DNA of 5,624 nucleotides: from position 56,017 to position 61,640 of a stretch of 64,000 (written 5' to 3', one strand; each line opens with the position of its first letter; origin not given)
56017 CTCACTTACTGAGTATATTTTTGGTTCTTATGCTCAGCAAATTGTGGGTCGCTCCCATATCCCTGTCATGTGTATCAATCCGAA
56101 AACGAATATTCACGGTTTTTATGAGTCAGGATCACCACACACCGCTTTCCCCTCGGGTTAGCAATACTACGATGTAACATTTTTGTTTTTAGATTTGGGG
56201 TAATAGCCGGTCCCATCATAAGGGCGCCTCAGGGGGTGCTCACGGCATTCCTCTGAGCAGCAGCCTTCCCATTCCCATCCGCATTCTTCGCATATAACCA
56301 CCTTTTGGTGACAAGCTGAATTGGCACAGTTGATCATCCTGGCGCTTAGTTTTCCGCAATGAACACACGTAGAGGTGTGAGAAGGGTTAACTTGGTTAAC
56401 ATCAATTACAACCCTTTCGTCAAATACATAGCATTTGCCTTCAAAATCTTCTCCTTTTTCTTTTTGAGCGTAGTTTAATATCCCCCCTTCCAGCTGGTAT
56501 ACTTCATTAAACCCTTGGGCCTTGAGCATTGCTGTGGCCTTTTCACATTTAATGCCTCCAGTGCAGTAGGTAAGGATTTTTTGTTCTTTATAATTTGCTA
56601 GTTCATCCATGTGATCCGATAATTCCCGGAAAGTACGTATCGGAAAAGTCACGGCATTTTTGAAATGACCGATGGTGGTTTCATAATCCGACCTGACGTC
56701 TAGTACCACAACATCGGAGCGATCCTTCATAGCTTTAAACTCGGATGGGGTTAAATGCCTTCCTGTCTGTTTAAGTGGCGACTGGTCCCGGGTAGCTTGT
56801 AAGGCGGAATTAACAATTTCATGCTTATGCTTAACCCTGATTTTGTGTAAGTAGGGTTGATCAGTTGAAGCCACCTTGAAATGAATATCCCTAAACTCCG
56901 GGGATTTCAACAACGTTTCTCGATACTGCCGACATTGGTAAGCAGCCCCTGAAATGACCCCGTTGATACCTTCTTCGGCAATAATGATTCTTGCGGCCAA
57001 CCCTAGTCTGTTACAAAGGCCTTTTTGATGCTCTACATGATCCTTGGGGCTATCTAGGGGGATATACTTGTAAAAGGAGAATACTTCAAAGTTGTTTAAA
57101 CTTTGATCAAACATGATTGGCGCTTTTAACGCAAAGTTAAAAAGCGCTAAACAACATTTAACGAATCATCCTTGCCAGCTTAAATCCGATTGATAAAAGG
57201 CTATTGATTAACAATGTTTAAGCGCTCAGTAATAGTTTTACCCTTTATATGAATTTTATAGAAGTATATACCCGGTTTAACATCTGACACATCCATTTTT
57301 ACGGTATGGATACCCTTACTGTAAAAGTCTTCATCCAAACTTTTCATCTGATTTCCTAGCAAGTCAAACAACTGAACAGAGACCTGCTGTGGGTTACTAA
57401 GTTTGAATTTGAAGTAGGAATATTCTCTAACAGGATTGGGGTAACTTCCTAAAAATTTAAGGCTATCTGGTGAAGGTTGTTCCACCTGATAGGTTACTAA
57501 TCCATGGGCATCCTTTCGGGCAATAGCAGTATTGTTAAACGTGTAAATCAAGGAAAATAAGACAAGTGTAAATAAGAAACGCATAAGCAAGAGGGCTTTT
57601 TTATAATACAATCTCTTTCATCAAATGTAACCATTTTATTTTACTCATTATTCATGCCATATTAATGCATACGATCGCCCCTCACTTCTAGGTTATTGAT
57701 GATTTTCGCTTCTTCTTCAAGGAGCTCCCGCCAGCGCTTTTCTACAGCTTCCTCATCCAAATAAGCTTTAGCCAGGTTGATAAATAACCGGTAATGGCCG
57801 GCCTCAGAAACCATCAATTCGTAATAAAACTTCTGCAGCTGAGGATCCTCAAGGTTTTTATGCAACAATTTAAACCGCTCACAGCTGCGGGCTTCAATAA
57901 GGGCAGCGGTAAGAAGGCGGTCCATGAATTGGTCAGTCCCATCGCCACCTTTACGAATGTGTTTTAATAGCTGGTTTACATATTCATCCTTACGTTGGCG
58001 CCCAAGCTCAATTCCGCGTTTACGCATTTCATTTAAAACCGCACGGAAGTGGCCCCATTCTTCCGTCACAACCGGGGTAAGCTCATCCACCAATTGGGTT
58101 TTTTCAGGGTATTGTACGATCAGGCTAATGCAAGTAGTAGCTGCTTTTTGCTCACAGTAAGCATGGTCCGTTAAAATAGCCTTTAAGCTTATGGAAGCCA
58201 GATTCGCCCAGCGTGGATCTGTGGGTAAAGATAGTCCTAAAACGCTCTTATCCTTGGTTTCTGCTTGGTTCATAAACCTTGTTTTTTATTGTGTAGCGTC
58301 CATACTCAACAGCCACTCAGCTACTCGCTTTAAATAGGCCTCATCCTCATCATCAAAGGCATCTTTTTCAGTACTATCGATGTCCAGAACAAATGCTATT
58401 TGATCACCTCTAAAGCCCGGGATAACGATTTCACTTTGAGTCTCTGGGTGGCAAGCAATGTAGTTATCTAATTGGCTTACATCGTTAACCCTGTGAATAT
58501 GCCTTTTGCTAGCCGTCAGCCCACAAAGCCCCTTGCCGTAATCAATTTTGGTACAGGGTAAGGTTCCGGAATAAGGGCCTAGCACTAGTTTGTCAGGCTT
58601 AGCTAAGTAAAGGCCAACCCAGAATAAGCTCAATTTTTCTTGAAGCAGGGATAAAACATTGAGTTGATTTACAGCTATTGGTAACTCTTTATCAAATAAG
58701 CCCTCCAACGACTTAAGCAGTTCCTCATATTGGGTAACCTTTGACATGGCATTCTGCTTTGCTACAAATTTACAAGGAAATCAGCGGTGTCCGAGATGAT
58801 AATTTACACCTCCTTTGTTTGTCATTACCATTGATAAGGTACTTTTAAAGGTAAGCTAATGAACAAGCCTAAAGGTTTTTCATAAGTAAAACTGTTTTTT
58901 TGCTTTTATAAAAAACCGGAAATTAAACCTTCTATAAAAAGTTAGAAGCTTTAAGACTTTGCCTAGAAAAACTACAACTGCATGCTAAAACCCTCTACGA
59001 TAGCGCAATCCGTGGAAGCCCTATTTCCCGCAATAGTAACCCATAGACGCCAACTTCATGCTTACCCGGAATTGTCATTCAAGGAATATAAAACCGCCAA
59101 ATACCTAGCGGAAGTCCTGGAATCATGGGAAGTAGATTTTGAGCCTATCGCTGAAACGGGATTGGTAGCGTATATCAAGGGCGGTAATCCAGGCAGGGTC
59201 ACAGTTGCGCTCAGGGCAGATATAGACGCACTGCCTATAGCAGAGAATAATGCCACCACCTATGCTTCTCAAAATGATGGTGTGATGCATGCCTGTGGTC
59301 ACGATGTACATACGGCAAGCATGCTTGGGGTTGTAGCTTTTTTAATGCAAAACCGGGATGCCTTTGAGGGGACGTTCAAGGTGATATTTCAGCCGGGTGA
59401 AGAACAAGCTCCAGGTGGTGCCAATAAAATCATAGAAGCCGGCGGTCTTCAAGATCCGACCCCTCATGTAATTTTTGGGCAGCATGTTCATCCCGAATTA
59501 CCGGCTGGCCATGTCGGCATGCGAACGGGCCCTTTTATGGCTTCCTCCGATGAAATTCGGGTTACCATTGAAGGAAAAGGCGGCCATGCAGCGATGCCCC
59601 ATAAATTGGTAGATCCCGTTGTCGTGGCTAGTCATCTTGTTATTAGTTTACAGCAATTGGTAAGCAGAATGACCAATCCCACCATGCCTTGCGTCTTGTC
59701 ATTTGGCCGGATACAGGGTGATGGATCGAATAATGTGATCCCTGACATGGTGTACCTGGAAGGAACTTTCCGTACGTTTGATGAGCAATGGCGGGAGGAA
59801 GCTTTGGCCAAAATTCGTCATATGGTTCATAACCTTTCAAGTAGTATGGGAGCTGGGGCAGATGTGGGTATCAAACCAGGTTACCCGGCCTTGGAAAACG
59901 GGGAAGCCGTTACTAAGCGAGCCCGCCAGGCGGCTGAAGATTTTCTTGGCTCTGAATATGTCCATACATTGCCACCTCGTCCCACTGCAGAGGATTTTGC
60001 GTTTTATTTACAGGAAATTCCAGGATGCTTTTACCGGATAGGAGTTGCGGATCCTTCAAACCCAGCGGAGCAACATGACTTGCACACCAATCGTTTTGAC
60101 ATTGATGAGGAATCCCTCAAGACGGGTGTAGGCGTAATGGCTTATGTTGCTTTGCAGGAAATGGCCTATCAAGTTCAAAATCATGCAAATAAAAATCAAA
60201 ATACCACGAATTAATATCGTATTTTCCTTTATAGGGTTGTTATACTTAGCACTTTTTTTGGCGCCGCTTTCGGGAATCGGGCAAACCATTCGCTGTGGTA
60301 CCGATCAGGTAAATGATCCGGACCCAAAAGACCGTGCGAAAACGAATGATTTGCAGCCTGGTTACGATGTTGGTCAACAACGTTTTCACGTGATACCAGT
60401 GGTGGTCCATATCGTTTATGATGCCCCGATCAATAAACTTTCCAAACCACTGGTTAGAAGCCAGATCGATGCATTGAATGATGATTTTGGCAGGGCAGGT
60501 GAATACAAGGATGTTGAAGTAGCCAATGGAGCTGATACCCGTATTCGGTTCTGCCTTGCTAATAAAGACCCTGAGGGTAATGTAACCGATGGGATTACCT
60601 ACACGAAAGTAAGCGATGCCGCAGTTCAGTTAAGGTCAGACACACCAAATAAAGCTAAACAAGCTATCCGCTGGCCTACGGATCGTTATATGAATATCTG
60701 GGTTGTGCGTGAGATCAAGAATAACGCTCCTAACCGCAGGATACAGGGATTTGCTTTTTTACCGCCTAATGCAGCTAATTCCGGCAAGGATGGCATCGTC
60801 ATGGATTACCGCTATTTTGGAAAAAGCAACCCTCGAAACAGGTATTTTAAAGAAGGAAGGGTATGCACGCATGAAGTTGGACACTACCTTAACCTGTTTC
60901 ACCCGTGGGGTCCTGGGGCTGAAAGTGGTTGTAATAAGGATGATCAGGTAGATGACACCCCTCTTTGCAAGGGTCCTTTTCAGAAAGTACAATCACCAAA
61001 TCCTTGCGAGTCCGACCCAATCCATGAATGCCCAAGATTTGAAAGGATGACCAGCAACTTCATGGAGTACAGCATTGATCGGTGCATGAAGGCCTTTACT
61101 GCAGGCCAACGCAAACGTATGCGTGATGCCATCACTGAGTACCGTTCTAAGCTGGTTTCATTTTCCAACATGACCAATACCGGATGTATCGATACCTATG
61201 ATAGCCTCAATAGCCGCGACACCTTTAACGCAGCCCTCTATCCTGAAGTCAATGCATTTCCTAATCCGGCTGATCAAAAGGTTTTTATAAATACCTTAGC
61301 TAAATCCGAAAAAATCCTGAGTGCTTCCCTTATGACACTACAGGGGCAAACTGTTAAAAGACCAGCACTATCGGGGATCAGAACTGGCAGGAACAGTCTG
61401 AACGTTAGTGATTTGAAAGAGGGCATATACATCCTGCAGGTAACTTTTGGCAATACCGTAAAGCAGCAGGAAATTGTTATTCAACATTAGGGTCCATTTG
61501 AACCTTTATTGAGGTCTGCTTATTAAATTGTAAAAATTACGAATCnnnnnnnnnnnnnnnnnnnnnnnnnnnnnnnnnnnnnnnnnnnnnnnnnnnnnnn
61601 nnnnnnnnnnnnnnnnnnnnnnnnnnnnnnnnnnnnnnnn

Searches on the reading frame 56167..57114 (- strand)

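Call 11: search_protein_families(library=pfam, proteins=[window:56167-57114:-], max_evalue=0.001)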
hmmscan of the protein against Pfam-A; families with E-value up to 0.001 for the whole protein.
window:56167-57114:- (315 aa): 3 families
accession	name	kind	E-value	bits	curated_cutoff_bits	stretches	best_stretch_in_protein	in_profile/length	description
PF17773.7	UPF0176_N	-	7.8e-21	74.7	26.2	1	10-100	2-92/92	UPF0176 acylphosphatase like domain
PF12368.13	Rhodanese_C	-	7e-19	68.3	26.9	1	225-291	1-66/66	Rhodanase C-terminal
PF00581.25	Rhodanese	-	1.4e-15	58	22.2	1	122-217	1-101/102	Rhodanese-like domain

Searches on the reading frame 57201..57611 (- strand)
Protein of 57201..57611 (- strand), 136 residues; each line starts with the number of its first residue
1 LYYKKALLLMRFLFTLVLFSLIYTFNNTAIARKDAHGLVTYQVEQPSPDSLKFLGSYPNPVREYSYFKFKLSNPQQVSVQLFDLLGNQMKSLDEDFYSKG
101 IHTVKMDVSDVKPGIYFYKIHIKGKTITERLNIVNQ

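Call 11: search_protein_families(library=pfam, proteins=[window:57201-57611:-], max_evalue=0.001)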
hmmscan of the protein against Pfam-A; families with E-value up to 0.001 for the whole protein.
window:57201-57611:- (136 aa): 1 family
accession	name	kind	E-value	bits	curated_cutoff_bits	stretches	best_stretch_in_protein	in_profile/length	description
PF18962.6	Por_Secre_tail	-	5.8e-11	43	27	1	57-132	2-74/75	Secretion system C-terminal sorting domain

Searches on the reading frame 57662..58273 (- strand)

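Call 11: search_protein_families(library=pfam, proteins=[window:57662-58273:-], max_evalue=0.001)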
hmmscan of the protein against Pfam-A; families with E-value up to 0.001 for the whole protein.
window:57662-58273:- (203 aa): 1 family
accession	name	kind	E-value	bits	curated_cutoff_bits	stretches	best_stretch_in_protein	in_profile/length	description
PF06175.17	MiaE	-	1.3e-48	165.9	27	1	14-196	10-192/199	tRNA-(MS[2]IO[6]A)-hydroxylase (MiaE)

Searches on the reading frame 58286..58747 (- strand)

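Call 11: search_protein_families(library=pfam, proteins=[window:58286-58747:-], max_evalue=0.001)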
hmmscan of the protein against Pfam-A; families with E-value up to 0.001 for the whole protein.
window:58286-58747:- (153 aa): 2 families
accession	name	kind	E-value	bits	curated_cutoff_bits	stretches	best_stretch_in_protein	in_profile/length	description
PF13185.12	GAF_2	-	1.4e-05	25.7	28.6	1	43-144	24-129/136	GAF domain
PF01590.32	GAF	-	0.0002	22.3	22.4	1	31-145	9-128/133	GAF domain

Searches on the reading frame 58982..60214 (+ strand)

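Call 11: search_protein_families(library=pfam, proteins=[window:58982-60214:+], max_evalue=0.001)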
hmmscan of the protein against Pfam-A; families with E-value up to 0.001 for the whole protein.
window:58982-60214:+ (410 aa): 2 families
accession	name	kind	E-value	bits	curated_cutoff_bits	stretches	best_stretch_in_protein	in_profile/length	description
PF01546.33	Peptidase_M20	-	2.2e-40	139.2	24.6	1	76-391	1-205/206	Peptidase family M20/M25/M40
PF07687.19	M20_dimer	-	1.3e-12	48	21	1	192-284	9-101/107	Peptidase dimerisation domain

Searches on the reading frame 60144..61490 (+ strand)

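Call 11: search_protein_families(library=pfam, proteins=[window:60144-61490:+], max_evalue=0.001)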
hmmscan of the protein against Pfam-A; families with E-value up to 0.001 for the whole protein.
window:60144-61490:+ (448 aa): 2 families
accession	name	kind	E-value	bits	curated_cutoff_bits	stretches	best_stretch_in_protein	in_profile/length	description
PF05572.19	Peptidase_M43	-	5.3e-17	62.6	23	1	171-330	6-151/152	Pregnancy-associated plasma protein-A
PF18962.6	Por_Secre_tail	-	1.1e-10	42.1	27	1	372-446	2-75/75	Secretion system C-terminal sorting domain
